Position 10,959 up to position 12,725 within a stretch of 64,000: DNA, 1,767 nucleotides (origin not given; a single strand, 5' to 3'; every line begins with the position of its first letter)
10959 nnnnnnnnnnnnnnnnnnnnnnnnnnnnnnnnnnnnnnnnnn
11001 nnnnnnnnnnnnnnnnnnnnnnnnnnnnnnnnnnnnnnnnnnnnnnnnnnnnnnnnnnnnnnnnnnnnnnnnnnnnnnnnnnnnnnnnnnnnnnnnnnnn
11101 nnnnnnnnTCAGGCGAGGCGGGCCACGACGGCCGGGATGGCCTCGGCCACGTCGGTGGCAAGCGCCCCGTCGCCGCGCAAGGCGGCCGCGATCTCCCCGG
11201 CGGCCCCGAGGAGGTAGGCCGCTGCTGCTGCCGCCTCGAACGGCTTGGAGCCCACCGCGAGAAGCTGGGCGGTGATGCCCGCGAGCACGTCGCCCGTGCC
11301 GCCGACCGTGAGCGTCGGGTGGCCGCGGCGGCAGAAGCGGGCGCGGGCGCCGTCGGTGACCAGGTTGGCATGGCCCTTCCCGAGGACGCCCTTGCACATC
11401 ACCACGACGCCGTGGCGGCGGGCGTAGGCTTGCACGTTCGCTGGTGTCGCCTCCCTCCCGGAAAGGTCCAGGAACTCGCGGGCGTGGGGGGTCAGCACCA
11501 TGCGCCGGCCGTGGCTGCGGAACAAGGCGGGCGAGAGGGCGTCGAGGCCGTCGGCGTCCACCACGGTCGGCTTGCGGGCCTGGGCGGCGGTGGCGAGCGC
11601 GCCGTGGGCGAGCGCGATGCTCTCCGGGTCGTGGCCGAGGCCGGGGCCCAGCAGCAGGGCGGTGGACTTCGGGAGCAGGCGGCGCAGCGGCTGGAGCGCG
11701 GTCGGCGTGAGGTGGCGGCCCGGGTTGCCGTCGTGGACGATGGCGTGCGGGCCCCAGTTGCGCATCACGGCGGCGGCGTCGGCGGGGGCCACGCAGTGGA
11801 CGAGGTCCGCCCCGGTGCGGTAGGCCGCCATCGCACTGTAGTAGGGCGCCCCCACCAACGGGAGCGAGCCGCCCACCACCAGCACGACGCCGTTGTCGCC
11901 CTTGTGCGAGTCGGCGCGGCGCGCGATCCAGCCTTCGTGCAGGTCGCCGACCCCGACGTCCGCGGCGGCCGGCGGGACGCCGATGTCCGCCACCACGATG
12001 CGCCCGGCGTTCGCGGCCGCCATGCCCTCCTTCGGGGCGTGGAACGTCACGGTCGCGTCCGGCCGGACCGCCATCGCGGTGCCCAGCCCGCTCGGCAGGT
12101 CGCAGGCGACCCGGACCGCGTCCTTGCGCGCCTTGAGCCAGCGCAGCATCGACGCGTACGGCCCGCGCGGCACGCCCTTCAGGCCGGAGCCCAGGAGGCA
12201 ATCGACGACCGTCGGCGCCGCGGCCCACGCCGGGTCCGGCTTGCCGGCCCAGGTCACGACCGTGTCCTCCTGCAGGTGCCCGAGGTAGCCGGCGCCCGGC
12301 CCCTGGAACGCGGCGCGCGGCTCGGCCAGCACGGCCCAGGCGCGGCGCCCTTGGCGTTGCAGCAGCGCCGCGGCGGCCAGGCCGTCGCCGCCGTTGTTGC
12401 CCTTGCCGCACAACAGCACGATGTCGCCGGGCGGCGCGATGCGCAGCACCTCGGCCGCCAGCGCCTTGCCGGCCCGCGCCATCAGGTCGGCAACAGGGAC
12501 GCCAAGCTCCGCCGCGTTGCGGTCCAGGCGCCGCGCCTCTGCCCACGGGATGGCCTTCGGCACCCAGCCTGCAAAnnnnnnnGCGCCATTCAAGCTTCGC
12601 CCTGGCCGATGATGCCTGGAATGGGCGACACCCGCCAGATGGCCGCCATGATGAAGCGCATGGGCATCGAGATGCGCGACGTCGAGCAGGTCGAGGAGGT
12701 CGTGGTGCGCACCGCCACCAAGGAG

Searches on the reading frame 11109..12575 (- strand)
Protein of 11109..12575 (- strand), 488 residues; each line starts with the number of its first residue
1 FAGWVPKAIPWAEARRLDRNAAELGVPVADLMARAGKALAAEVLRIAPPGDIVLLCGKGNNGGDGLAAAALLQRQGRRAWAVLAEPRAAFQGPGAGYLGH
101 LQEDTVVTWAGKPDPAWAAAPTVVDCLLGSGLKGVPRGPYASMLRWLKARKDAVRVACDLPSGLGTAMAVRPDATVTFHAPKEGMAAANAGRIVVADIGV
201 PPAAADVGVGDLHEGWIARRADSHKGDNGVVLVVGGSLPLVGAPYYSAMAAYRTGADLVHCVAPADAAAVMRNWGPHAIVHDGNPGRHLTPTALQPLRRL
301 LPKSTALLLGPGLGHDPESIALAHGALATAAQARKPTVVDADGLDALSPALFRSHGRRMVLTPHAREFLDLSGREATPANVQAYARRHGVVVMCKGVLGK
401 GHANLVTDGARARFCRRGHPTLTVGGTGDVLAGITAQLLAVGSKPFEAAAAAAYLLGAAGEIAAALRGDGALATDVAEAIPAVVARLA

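Call 58: search_protein_families(library=pfam, proteins=[window:11109-12575:-], max_evalue=0.0001)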
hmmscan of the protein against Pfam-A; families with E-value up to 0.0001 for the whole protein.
window:11109-12575:- (488 aa): 3 families
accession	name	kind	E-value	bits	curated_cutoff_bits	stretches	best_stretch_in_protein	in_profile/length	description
PF01256.23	Carb_kinase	-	3.5e-41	141.7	27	1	231-481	1-241/242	NAD(P)H-hydrate dehydratase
PF03853.21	YjeF_N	-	4.1e-30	105.4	24.9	1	29-184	2-169/169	YjeF-related protein N-terminus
PF02110.20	HK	-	4.5e-05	23.4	27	1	376-469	139-229/247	Hydroxyethylthiazole kinase family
